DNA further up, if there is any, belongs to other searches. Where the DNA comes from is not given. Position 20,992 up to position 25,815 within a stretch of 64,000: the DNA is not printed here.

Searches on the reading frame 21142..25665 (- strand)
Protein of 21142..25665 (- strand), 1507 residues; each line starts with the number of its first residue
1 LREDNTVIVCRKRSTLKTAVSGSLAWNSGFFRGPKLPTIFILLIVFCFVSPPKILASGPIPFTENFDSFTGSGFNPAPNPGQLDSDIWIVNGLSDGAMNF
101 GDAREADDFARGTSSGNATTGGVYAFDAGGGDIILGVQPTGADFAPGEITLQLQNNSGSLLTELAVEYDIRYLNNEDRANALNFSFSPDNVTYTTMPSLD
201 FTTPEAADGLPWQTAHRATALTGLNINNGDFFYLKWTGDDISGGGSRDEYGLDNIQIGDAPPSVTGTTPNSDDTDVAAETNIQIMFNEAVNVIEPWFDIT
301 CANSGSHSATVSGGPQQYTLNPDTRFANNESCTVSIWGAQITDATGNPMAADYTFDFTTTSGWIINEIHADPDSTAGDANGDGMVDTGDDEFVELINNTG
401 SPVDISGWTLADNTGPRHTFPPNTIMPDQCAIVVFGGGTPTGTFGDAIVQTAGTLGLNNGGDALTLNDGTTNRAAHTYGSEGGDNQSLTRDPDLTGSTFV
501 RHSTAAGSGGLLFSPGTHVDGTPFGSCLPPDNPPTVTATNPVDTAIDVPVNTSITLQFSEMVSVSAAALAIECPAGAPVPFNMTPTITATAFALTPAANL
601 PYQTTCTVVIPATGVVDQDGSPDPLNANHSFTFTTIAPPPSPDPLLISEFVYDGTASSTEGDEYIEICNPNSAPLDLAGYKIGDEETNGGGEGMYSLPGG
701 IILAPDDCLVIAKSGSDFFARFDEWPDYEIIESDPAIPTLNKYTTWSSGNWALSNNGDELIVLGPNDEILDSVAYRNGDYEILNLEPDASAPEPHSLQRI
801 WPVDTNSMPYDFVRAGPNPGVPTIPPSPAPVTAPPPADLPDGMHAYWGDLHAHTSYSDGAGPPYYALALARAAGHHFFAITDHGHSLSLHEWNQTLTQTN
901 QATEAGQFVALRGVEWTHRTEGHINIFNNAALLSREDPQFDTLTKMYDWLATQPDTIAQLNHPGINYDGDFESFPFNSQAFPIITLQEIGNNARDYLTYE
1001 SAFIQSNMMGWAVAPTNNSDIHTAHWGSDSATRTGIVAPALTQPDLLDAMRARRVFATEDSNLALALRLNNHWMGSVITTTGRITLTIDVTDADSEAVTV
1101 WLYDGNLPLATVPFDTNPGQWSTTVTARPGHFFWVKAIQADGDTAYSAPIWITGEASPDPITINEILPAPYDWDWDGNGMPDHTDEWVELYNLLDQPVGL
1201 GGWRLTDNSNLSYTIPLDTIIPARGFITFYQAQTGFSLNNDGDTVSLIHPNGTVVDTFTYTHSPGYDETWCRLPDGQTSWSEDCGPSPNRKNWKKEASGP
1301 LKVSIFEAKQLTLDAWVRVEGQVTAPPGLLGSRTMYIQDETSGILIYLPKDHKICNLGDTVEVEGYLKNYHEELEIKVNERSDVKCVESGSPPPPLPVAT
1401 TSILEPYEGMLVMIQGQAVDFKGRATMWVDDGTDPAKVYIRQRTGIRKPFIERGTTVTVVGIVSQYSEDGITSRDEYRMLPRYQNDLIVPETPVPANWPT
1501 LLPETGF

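Call 50: search_protein_families(library=pfam, proteins=[window:21142-25665:-], max_evalue=0.01)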
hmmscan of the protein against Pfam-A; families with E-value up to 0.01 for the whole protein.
window:21142-25665:- (1507 aa): 7 families
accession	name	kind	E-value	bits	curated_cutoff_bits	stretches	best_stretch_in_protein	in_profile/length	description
PF00932.25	LTD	-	5.3e-54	181.7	34.3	3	1157-1261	4-108/109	Lamin Tail Domain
PF13205.12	Big_5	-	2.5e-33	115.4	23.6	2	531-635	2-105/105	Bacterial Ig-like domain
PF01336.31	tRNA_anti-codon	-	8.5e-07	29.3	27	0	1336-1380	21-71/75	OB-fold nucleic acid binding domain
PF02811.25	PHP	-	1.4e-05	25.9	26.4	1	849-946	1-91/164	PHP domain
PF13742.12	tRNA_anti_2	-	0.0032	18.1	27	0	871-925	34-88/95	OB-fold nucleic acid binding domain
PF15028.12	PTCRA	-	0.004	17.4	23.1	0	1249-1274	46-71/127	Pre-T-cell antigen receptor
PF18942.5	DUF5689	-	0.0098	16.2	28.6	0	1333-1486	43-216/217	Family of unknown function (DUF5689)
